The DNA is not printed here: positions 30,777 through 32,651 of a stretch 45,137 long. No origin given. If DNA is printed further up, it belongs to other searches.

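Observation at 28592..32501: CbcL-like and ImcH-like inner-membrane cytochromes encoded back-to-back with a 4-nt overlap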

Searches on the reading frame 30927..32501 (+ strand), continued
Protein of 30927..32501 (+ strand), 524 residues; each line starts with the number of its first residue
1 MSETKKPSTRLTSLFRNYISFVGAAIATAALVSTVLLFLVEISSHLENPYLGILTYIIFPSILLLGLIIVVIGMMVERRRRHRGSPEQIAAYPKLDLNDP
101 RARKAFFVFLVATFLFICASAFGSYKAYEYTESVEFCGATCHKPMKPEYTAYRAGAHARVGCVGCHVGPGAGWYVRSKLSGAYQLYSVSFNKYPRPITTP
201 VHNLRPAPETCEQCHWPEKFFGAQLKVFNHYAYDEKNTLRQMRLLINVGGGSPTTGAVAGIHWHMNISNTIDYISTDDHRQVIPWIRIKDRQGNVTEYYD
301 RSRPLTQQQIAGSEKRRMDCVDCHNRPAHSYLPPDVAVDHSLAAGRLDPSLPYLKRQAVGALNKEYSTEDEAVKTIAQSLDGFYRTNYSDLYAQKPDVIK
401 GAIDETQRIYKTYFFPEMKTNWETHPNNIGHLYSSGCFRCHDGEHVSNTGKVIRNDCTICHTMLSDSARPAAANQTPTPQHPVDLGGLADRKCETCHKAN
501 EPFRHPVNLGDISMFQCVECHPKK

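Call 57: list_cluster_members(proteins=[P0400, L085:7076-8521:+, P0285, P0288, P0347, P0328, P0354, P0278, P0374, P0242])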
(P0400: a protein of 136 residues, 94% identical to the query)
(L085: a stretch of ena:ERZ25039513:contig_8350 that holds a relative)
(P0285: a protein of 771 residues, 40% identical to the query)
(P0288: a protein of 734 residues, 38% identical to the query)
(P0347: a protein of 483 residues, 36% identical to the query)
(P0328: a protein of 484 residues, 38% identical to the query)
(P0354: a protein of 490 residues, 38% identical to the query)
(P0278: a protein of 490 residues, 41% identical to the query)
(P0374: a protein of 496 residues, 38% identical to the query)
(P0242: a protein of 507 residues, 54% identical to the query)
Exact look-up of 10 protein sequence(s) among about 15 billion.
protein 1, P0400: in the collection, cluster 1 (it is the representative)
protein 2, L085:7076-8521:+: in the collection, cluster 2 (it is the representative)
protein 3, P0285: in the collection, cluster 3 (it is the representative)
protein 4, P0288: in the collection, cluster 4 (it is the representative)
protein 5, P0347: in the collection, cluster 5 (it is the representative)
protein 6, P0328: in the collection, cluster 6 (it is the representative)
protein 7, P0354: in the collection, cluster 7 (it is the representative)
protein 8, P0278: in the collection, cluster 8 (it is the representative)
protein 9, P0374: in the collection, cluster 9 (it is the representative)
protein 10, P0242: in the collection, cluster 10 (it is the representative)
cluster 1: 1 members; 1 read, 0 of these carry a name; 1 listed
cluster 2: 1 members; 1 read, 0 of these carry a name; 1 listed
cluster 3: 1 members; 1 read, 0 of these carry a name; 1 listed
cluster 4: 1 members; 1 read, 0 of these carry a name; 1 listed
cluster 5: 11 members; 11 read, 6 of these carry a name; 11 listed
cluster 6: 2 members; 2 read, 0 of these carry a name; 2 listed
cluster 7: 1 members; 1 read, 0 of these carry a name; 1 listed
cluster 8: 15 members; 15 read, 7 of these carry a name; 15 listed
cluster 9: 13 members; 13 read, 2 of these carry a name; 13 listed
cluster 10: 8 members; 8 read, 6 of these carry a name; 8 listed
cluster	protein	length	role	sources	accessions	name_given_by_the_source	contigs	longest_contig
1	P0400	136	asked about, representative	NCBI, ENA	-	-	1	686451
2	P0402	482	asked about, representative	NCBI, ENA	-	-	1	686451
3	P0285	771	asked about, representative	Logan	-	-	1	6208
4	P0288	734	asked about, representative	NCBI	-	-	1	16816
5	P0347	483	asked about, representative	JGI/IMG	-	nitrate/TMAO reductase-like tetraheme cytochrome c subunit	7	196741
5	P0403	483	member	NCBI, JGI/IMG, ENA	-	nitrate/TMAO reductase-like tetraheme cytochrome c subunit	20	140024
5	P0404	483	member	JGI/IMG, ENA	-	nitrate/TMAO reductase-like tetraheme cytochrome c subunit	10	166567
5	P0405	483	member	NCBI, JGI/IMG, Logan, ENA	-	nitrate/TMAO reductase-like tetraheme cytochrome c subunit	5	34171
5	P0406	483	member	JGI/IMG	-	nitrate/TMAO reductase-like tetraheme cytochrome c subunit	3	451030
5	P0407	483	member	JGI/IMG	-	nitrate/TMAO reductase-like tetraheme cytochrome c subunit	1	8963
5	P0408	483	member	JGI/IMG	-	-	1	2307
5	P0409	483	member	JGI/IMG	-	-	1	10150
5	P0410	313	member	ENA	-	-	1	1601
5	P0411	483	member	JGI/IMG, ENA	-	-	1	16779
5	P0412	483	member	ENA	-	-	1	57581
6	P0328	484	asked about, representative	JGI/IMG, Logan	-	-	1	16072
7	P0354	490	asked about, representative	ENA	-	-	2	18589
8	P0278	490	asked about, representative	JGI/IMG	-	nitrate/TMAO reductase-like tetraheme cytochrome c subunit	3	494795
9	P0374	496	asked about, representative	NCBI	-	-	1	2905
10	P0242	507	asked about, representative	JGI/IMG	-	nitrate/TMAO reductase-like tetraheme cytochrome c subunit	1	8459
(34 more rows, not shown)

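Call 58: find_encoding_contigs(protein=P0288, flank=6000, max_places=1)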
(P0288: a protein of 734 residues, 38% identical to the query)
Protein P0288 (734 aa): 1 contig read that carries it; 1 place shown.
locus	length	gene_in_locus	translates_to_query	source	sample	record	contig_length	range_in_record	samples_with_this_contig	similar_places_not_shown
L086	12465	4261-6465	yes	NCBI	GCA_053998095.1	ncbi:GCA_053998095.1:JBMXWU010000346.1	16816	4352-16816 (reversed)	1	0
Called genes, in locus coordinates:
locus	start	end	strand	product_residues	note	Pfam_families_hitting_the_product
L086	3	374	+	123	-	?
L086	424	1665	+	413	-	-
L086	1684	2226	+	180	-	-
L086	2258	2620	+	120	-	-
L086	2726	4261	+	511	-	PF02085:Cytochrom_CIII (faint), PF14522:Cytochrome_C7 (faint), PF14537:Cytochrom_c3_2 (faint), PF09699:Paired_CXXCH_1 (faint)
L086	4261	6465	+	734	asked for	PF01292:Ni_hydr_CYTB, PF03264:Cytochrom_NNT, PF14522:Cytochrome_C7 (faint), PF14537:Cytochrom_c3_2 (faint)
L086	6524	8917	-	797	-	PF14870:PSII_BNR (faint), PF15902:Sortilin-Vps10 (faint), PF19081:Ig_7 (faint)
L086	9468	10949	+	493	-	PF01637:ATPase_2 (faint), PF11638:DnaA_N, PF00308:Bac_DnaA, PF01695:IstB_IS21 (weak), PF00004:AAA, PF22688:Hda_lid (faint), PF08299:Bac_DnaA_C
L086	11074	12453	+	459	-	PF05762:VWA_CoxE (weak), PF00092:VWA, PF13768:VWA_3 (weak), PF13519:VWA_2, PF00691:OmpA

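Call 60: find_encoding_contigs(protein=P0285, flank=6000, max_places=2)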
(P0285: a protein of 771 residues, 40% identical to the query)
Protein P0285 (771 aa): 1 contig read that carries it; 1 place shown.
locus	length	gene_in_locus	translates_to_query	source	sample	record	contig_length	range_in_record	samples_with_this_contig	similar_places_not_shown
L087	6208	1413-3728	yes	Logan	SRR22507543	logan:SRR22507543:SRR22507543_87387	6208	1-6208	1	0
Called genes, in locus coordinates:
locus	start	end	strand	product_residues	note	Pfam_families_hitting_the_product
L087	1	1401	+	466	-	?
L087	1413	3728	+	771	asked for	PF01292:Ni_hydr_CYTB, PF03264:Cytochrom_NNT (faint), PF14522:Cytochrome_C7 (faint)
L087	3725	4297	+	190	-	PF01750:HycI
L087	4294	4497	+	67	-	-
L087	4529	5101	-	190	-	-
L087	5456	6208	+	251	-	?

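Call 69: search_protein_families(library=pfam, proteins=[L086:424-1662:+, L086:1684-2223:+, L086:2258-2617:+, L087:1-1398:+], max_evalue=10)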
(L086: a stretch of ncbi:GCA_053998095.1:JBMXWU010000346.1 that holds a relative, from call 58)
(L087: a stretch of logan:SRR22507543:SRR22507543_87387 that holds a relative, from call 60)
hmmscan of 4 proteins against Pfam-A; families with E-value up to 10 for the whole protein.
L086:424-1662:+ (413 aa): 0 families

L086:1684-2223:+ (180 aa): 2 families
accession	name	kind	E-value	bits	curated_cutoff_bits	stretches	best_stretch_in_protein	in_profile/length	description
PF00355.32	Rieske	-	0.00051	20.4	20.3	1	90-152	26-82/88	Rieske [2Fe-2S] domain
PF23819.1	DUF7189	-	0.15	12.8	27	1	159-178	2-21/68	Family of unknown function (DUF7189)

L086:2258-2617:+ (120 aa): 5 families
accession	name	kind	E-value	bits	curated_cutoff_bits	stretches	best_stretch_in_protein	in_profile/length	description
PF00034.26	Cytochrom_C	-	0.00045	21.9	21.3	1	34-110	6-87/90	Cytochrome c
PF13442.11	Cytochrome_CBB3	-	0.0083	16.9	27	1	34-109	8-68/68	Cytochrome C oxidase, cbb3-type, subunit III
PF04159.19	NB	-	0.009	16.4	27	1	6-47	27-68/100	NB glycoprotein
PF14495.11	Cytochrom_C550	-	0.034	14.3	27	1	27-91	24-87/136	Cytochrome c-550 domain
PF08983.15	V1R_C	-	0.22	12.2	25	1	23-52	18-46/48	Vasopressin V1 receptor, C-terminal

L087:1-1398:+ (466 aa): 2 families
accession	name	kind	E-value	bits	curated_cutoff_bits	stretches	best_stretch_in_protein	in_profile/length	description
PF00374.24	NiFeSe_Hases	-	7.1e-185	616.2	25.8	1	1-450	64-507/508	Nickel-dependent hydrogenase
PF20058.4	DUF6457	-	3.9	7.8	27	1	280-311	40-72/80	Domain of unknown function (DUF6457)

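Call 90: find_related_loci(query=P0402, collection=metagenome_contigs, flank=8000)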
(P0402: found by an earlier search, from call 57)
Query P0402 (482 aa) in metagenome_contigs; peptide patterns used: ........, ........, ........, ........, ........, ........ (x = any residue, [..] = any of these).
61 stretches matched a pattern; 39 encode a relative of the query (tblastn E <= 1e-3); 39 distinct loci.
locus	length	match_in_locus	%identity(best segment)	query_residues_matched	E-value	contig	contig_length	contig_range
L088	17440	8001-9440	77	1-479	0e+0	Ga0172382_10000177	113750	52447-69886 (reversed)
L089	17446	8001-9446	73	1-479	0e+0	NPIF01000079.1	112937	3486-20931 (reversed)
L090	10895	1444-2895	70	1-482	0e+0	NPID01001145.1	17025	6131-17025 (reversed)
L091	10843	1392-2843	70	1-482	0e+0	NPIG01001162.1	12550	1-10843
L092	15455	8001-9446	70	1-481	0e+0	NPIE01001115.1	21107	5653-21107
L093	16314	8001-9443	70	1-481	0e+0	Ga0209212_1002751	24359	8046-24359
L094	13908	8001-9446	69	1-481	0e+0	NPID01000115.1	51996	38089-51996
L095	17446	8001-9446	69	1-481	0e+0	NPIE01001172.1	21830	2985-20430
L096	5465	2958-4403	69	1-481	0e+0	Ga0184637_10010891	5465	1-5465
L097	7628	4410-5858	69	1-481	0e+0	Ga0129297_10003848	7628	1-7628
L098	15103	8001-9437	67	4-482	0e+0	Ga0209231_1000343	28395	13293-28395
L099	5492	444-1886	66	6-482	0e+0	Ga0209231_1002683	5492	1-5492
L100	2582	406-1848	64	6-481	0e+0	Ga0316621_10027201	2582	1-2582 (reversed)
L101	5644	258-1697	64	6-481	0e+0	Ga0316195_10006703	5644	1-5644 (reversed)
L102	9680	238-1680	63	6-482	0e+0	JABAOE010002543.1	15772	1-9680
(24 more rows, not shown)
